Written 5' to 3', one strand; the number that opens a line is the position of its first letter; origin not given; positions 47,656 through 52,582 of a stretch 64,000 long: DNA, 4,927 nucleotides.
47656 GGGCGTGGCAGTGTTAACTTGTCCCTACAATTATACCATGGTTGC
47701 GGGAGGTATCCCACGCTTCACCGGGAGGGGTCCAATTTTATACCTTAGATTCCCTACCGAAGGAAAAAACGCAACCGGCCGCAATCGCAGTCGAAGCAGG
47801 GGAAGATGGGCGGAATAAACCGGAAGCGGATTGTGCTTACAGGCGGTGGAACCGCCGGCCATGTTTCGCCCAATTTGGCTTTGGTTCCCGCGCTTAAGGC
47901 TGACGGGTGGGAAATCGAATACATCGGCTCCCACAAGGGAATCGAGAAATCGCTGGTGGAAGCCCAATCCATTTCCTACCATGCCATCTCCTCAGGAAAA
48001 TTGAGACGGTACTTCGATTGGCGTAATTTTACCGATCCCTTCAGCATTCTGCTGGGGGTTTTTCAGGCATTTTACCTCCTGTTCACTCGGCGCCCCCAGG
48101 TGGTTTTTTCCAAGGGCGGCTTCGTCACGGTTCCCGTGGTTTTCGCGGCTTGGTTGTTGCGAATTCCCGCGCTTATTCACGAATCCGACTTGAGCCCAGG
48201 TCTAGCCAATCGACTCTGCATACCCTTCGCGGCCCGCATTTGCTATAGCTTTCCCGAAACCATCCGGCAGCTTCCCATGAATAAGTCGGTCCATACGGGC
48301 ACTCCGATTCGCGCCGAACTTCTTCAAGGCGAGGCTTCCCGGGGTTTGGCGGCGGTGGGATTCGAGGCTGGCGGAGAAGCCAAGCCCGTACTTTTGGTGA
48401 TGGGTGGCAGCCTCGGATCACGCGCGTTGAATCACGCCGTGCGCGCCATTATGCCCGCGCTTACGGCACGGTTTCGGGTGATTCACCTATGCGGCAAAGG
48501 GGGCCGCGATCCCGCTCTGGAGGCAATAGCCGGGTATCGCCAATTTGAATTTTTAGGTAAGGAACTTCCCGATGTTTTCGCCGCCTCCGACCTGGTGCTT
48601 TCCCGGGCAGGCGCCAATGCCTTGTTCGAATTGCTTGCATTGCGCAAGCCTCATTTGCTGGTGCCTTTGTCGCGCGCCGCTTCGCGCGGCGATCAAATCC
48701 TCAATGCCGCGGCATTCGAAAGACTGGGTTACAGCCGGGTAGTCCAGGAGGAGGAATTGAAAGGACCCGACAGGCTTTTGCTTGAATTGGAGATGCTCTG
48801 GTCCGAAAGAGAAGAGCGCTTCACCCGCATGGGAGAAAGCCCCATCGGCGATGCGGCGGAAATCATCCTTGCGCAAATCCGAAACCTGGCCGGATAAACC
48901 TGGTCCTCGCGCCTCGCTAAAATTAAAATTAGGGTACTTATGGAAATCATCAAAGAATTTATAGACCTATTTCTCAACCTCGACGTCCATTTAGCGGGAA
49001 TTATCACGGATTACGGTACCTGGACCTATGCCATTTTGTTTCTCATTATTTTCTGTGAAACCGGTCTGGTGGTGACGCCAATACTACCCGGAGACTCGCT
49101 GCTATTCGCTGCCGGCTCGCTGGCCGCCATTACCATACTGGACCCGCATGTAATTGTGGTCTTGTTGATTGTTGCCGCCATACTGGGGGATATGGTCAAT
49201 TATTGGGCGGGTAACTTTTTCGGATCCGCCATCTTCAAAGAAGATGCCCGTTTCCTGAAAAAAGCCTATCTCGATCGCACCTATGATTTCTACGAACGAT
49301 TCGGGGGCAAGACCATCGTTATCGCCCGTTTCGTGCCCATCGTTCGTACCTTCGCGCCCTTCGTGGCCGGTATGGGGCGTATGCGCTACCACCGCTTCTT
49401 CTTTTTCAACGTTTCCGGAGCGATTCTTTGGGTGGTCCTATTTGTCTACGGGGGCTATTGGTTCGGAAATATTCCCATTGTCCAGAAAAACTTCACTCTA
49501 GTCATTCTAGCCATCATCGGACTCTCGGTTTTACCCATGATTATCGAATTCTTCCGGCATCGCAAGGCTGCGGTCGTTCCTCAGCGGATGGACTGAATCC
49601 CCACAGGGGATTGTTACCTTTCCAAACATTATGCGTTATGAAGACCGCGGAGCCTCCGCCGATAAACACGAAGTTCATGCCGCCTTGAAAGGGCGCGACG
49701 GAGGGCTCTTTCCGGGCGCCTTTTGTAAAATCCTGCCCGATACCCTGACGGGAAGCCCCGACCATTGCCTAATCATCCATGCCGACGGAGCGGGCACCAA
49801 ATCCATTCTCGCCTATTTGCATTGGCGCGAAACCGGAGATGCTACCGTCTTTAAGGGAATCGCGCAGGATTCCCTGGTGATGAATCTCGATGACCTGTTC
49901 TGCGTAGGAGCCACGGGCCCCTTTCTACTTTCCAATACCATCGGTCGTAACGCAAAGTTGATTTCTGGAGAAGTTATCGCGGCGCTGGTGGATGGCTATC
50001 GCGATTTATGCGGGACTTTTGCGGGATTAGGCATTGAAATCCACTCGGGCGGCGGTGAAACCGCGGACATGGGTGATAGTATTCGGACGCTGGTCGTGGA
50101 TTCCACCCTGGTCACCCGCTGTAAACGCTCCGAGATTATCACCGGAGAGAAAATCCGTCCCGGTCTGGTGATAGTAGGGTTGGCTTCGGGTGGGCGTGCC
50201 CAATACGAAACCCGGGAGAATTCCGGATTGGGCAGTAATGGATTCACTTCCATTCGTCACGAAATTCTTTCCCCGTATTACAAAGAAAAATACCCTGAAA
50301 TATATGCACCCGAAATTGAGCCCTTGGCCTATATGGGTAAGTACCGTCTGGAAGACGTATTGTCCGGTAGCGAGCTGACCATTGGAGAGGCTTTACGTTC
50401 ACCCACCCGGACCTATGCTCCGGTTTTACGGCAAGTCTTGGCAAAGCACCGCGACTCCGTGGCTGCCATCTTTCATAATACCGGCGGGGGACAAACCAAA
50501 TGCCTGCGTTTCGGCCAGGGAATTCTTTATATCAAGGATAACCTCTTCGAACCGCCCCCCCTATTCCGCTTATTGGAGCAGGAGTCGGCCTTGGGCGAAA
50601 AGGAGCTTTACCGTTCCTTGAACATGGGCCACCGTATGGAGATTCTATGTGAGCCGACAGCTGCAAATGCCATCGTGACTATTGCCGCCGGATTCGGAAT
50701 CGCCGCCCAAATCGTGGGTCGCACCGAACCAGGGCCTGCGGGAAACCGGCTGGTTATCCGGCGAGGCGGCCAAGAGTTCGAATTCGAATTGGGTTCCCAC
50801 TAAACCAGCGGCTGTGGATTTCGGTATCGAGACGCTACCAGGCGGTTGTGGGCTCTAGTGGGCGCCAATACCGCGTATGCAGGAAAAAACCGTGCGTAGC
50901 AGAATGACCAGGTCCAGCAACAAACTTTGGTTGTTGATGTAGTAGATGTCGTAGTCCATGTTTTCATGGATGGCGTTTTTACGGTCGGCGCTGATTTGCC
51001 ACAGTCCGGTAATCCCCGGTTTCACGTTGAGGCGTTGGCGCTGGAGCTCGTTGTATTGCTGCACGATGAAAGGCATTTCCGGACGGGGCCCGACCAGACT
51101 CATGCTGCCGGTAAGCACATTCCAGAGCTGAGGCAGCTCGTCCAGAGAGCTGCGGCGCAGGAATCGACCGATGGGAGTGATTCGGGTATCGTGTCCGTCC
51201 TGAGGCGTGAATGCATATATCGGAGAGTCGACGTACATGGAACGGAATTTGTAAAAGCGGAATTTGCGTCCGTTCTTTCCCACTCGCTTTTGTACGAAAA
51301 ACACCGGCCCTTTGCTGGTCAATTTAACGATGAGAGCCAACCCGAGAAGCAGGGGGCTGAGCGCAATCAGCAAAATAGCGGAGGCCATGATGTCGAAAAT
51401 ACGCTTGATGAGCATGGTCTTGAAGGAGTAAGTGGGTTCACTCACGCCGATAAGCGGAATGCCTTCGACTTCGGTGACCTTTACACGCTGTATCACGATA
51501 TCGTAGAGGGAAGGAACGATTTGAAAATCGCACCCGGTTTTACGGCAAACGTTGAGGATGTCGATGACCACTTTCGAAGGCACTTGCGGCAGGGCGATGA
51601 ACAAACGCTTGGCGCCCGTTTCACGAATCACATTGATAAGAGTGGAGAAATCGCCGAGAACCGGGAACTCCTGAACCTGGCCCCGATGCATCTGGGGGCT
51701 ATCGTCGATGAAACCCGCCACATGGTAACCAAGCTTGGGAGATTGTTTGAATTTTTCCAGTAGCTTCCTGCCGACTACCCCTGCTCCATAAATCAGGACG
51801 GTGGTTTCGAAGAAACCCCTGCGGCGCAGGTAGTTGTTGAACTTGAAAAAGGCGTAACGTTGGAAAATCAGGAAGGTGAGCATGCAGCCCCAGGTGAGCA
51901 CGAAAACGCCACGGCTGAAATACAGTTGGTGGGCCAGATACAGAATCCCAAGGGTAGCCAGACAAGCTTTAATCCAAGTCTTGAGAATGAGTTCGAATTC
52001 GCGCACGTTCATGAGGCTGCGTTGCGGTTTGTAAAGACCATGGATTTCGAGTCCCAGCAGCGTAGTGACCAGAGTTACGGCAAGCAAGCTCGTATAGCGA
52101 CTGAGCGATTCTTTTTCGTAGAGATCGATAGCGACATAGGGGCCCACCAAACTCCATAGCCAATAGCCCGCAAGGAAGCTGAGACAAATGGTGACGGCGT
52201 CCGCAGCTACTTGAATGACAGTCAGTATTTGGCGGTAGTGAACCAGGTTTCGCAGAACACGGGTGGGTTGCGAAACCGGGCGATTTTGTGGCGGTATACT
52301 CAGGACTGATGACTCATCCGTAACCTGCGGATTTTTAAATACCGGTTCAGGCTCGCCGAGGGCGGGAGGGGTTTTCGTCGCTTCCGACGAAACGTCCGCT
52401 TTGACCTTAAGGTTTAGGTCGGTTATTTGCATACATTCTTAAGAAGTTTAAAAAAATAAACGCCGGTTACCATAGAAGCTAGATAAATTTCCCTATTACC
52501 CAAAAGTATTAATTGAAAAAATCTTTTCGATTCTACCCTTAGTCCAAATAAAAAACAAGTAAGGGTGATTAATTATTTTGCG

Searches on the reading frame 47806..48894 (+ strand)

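Call 57: search_protein_families(library=pfam, proteins=[window:47806-48894:+], max_evalue=0.001)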
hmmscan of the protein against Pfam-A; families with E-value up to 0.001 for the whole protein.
window:47806-48894:+ (363 aa): 3 families
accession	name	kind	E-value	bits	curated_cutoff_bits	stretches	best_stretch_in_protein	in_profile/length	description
PF03033.26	Glyco_transf_28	-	5.3e-40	137.2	26.2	1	9-145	1-137/139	Glycosyltransferase family 28 N-terminal domain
PF04101.22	Glyco_tran_28_C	-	5.7e-28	98.5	22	1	195-345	1-154/166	Glycosyltransferase family 28 C-terminal domain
PF13528.12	Glyco_trans_1_3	-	0.00052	19.7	25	1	254-318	249-309/322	Glycosyl transferase family 1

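Call 58: search_protein_families(library=ncbifam, proteins=[window:47806-48894:+], max_evalue=0.001)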
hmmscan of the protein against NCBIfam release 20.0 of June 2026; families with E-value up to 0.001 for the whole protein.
window:47806-48894:+ (363 aa): 5 families
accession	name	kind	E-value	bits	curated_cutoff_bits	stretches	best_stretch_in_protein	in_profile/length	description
NF009102.0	PRK12446.1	equivalog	1.3e-127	425.5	339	1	7-354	2-345/352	undecaprenyldiphospho-muramoylpentapeptide beta-N-acetylglucosaminyltransferase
TIGR01133.1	murG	equivalog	2.7e-74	250.3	250.25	1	6-338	5-330/353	undecaprenyldiphospho-muramoylpentapeptide beta-N-acetylglucosaminyltransferase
TIGR00661.1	MJ1255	subfamily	3.1e-07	29.9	195.9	1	256-331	243-315/321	MJ1255/VC2487 family glycosyltransferase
TIGR01426.2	MGT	subfamily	0.00012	21.2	260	0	256-318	288-345/393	macrolide family glycosyltransferase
NF041548.1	PssE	equivalog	0.00079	19.4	120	0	244-289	43-87/146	PssE/Cps14G family polysaccharide biosynthesis glycosyltransferase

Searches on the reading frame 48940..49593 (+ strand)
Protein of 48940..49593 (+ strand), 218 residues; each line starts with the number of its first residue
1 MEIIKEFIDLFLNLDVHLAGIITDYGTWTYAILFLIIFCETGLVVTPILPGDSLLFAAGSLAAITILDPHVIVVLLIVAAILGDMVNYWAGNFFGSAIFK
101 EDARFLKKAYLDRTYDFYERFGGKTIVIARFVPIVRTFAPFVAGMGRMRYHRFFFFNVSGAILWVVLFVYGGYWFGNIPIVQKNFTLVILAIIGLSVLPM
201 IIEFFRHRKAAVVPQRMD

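Call 57: search_protein_families(library=pfam, proteins=[window:48940-49593:+], max_evalue=0.001)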
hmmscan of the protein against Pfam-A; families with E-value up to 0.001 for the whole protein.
window:48940-49593:+ (218 aa): 1 family
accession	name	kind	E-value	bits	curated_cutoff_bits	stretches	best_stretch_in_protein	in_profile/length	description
PF09335.16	VTT_dom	-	2.4e-21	76.9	33.9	1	49-173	1-122/123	VTT domain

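Call 58: search_protein_families(library=ncbifam, proteins=[window:48940-49593:+], max_evalue=0.001)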
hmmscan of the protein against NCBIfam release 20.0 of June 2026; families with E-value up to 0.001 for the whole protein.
window:48940-49593:+ (218 aa): 3 families
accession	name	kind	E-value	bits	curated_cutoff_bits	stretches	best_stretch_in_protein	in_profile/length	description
NF008102.0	PRK10847.1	equivalog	7.8e-89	297.2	236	1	1-212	1-215/219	DedA family protein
NF052604.1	UndecprPTUtpABac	equivalog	4.7e-16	59.4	250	1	42-178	23-160/198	undecaprenyl phosphate transporter UptA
NF052605.1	UndecprPTUptAStph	equivalog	3e-12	47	300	1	21-204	4-195/197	undecaprenyl phosphate transporter UptA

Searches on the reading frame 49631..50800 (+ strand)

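Call 57: search_protein_families(library=pfam, proteins=[window:49631-50800:+], max_evalue=0.001)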
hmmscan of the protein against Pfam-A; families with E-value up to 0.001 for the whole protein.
window:49631-50800:+ (390 aa): 2 families
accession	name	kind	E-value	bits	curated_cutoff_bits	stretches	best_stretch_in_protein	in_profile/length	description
PF00586.29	AIRS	-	1e-10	42.4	24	1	42-161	10-109/112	AIR synthase related protein, N-terminal domain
PF02769.27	AIRS_C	-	2.8e-06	28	23.1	1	176-370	1-150/156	AIR synthase related protein, C-terminal domain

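Call 58: search_protein_families(library=ncbifam, proteins=[window:49631-50800:+], max_evalue=0.001)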
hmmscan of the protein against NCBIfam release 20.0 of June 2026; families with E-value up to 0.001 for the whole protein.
window:49631-50800:+ (390 aa): 1 family
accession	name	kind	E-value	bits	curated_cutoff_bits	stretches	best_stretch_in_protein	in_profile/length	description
TIGR00878.1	purM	equivalog_domain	9e-29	100.7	236.35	1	43-364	50-328/332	phosphoribosylformylglycinamidine cyclo-ligase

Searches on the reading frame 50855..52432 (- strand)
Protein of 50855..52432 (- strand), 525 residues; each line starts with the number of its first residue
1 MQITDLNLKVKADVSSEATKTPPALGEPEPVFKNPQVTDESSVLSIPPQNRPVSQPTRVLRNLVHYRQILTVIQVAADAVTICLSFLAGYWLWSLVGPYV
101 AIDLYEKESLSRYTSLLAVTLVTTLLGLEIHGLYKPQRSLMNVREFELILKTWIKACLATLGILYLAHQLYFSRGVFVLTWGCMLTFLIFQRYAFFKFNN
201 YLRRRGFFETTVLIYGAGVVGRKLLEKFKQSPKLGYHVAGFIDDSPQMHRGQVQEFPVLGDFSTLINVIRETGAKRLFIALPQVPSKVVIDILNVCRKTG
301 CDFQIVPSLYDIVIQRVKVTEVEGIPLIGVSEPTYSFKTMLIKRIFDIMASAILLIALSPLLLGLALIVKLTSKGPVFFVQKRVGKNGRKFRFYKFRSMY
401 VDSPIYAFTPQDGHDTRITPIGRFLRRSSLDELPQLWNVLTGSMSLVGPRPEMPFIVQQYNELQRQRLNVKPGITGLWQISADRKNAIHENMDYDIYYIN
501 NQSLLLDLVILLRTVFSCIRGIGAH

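Call 57: search_protein_families(library=pfam, proteins=[window:50855-52432:-], max_evalue=0.001)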
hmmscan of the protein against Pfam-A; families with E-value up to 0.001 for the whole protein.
window:50855-52432:- (525 aa): 3 families
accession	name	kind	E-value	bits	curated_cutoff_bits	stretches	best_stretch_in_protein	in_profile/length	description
PF02397.22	Bac_transf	-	2.8e-67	226.2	27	1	343-519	1-178/179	Bacterial sugar transferase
PF13727.12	CoA_binding_3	-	1.7e-24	87.3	25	1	130-307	2-175/175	CoA-binding domain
PF17836.7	PglD_N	-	5.5e-05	24.1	23.4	1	212-280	2-64/78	PglD N-terminal domain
